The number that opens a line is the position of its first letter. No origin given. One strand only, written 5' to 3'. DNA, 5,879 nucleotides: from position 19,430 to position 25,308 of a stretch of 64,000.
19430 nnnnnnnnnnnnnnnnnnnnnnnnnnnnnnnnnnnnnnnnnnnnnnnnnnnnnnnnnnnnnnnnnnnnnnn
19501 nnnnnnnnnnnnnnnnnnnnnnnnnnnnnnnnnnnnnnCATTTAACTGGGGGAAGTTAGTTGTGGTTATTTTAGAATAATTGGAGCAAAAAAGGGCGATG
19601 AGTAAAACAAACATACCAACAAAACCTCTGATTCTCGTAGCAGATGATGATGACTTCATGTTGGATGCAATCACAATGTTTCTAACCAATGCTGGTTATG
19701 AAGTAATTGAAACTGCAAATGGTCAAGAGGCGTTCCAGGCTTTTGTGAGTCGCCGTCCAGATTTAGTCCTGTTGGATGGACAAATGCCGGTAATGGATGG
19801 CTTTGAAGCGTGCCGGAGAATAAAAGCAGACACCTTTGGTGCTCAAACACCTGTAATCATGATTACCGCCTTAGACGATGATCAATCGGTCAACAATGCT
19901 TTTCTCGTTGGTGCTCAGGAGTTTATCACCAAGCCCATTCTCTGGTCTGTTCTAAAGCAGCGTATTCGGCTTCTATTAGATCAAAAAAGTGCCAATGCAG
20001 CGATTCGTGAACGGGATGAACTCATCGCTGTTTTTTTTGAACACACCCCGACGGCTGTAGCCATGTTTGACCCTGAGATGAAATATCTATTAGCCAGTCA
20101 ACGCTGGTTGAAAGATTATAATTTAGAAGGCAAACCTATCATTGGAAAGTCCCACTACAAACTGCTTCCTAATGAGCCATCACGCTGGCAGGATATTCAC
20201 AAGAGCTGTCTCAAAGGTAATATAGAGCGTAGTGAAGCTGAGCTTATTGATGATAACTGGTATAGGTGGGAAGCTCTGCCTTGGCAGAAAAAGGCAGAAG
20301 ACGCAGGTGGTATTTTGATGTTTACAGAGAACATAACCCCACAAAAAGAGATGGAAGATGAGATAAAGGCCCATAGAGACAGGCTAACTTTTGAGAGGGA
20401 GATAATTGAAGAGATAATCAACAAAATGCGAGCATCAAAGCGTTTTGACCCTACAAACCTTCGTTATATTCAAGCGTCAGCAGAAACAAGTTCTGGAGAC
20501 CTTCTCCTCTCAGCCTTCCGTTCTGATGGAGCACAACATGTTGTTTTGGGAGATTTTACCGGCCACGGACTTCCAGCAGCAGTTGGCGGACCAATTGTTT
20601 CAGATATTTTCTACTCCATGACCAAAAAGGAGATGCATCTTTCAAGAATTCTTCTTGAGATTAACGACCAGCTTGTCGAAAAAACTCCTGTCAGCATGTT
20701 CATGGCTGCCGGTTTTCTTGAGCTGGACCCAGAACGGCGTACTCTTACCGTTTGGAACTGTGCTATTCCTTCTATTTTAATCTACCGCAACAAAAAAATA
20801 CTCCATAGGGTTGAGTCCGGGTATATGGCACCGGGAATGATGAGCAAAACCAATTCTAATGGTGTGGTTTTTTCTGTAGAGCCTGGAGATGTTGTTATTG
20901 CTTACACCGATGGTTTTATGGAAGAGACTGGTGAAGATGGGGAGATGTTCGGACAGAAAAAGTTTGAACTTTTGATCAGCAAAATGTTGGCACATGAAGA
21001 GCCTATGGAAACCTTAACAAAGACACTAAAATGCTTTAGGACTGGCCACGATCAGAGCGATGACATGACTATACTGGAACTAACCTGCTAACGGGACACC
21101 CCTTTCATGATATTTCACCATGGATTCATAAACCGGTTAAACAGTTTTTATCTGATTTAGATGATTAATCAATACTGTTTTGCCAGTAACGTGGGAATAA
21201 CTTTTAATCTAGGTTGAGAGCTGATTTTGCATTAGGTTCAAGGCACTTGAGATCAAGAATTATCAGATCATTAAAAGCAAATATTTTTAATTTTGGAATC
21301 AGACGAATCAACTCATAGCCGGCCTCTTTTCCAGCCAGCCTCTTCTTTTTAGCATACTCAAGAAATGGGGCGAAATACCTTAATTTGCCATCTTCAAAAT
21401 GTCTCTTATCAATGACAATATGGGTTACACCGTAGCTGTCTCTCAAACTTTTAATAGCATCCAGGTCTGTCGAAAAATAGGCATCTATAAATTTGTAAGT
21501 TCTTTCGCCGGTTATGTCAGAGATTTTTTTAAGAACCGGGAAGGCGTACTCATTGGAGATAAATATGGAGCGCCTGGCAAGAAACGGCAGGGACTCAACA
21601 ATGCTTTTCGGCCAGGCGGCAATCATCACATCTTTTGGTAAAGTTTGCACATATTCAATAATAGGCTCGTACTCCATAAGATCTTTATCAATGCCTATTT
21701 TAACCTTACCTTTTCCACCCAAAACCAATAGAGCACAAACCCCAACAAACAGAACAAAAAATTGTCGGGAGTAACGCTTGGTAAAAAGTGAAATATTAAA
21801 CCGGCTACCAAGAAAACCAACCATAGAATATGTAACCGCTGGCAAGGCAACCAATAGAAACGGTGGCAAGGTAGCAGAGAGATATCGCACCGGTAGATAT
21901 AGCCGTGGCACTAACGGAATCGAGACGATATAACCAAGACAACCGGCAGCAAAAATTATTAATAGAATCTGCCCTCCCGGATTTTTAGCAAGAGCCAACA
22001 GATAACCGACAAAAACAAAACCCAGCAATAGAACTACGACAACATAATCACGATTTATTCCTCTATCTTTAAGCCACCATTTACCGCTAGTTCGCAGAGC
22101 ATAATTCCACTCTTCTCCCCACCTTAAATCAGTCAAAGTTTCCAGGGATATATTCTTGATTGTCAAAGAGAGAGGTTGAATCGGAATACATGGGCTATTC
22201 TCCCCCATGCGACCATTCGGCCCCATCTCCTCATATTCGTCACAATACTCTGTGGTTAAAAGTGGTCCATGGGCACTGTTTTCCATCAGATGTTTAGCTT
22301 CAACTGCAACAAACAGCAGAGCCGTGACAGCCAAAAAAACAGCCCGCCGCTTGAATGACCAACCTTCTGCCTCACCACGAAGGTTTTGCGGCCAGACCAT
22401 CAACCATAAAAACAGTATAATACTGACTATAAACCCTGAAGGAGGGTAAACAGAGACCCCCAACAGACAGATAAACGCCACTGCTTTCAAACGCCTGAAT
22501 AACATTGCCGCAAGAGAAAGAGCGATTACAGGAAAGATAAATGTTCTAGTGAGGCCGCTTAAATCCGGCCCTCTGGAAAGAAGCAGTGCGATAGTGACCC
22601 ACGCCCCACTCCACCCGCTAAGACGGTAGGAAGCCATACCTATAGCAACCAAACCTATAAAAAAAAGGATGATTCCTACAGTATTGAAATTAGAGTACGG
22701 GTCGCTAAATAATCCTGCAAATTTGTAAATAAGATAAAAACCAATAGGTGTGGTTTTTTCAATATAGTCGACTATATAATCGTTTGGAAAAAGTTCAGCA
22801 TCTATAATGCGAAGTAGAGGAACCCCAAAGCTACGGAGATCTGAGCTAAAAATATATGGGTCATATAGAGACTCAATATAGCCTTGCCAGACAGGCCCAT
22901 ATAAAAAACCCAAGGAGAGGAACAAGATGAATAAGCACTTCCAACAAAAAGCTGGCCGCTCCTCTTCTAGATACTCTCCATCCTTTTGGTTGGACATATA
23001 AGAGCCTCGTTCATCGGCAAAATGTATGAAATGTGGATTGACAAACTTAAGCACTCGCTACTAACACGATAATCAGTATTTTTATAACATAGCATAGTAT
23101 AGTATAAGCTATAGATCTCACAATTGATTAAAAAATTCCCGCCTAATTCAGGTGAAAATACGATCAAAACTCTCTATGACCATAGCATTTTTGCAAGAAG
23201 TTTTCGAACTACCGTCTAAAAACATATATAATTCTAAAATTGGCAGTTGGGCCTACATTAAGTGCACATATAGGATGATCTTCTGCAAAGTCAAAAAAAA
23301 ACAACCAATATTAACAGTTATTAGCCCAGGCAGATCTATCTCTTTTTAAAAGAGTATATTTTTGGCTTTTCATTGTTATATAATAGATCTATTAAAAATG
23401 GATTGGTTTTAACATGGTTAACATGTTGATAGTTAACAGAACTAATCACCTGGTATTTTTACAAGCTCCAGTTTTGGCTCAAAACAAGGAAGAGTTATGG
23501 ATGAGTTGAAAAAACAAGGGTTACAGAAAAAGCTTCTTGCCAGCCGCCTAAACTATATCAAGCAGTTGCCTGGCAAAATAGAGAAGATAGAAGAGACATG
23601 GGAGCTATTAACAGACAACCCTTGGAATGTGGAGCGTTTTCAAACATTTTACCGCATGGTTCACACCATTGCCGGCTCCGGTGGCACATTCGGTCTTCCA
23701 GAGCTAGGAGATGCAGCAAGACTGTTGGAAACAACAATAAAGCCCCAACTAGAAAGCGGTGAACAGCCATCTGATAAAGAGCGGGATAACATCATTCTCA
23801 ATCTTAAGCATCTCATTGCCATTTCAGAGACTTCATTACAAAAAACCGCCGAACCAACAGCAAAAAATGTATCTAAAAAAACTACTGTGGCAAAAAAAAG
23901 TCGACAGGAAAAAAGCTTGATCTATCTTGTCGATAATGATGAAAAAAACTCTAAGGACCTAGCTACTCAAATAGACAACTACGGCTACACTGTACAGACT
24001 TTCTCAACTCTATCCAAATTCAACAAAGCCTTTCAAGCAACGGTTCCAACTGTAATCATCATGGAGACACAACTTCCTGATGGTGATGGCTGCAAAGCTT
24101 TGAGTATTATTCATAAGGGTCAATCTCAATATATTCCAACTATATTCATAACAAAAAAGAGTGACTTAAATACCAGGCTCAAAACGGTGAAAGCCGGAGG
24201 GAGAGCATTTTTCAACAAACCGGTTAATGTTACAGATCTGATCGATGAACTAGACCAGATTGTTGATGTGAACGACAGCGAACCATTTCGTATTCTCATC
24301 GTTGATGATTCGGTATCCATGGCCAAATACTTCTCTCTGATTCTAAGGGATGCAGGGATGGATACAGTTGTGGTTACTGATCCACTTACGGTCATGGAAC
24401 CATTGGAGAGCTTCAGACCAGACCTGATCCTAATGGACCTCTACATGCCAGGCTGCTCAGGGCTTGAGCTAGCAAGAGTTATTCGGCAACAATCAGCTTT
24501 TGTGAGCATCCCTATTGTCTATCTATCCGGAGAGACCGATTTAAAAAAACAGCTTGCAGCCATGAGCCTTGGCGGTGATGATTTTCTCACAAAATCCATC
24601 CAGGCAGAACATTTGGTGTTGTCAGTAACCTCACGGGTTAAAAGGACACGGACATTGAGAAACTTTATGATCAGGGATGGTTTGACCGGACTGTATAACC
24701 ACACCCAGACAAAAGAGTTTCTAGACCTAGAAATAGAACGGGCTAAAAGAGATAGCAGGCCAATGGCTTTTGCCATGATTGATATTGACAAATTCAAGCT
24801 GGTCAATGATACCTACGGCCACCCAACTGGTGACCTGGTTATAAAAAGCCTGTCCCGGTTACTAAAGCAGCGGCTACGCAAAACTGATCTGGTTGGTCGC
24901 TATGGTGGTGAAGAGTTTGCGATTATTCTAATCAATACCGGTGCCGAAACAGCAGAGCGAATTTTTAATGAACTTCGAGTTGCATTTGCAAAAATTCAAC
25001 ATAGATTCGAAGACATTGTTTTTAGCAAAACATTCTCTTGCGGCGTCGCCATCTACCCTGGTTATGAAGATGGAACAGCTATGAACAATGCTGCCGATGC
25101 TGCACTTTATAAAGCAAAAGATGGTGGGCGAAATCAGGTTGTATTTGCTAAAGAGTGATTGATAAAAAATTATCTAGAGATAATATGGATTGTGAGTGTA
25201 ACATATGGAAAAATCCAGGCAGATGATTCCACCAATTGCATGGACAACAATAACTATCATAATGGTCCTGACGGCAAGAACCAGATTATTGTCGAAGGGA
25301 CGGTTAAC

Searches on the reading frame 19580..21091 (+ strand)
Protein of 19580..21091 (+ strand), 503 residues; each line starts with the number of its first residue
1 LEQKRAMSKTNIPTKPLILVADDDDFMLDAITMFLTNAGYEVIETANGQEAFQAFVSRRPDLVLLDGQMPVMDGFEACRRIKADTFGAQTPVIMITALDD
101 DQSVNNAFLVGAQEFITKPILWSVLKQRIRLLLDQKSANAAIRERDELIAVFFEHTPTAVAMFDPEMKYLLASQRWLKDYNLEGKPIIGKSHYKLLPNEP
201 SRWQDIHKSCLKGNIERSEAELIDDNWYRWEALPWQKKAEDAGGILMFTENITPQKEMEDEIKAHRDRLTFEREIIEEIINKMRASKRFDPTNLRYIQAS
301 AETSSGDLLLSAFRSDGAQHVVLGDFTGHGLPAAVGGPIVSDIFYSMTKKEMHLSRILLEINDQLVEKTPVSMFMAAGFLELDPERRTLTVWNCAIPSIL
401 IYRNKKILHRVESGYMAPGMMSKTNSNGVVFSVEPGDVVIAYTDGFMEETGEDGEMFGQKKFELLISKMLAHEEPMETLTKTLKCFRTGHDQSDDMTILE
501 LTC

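Call 11: search_protein_families(library=pfam, proteins=[window:19580-21091:+], max_evalue=0.001)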
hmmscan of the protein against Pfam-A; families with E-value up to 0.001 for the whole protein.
window:19580-21091:+ (503 aa): 4 families
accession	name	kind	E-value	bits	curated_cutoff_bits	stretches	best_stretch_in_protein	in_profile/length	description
PF07228.17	SpoIIE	-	1.4e-34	120.2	25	1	316-501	2-189/192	Stage II sporulation protein E (SpoIIE)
PF00072.30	Response_reg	-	7.3e-27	94.2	30.2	1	18-129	1-110/111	Response regulator receiver domain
PF08448.16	PAS_4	-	2.6e-06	28.1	23.1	1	153-256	1-109/110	PAS fold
PF23198.2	PDE8A_N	-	2e-05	25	29.6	1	11-99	6-95/147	PDE8A-like, N-terminal domain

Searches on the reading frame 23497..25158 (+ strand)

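Call 11: search_protein_families(library=pfam, proteins=[window:23497-25158:+], max_evalue=0.001)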
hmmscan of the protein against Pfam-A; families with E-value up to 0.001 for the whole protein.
window:23497-25158:+ (553 aa): 3 families
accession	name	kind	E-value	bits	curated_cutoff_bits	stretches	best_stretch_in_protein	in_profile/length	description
PF00990.26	GGDEF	-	5.6e-42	143.7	23.8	1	393-547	3-161/161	Diguanylate cyclase, GGDEF domain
PF00072.30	Response_reg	-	1.3e-41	141.7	30.2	2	266-376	1-109/111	Response regulator receiver domain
PF01627.28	Hpt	-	7.9e-07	29.7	24.6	1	21-93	7-67/84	Hpt domain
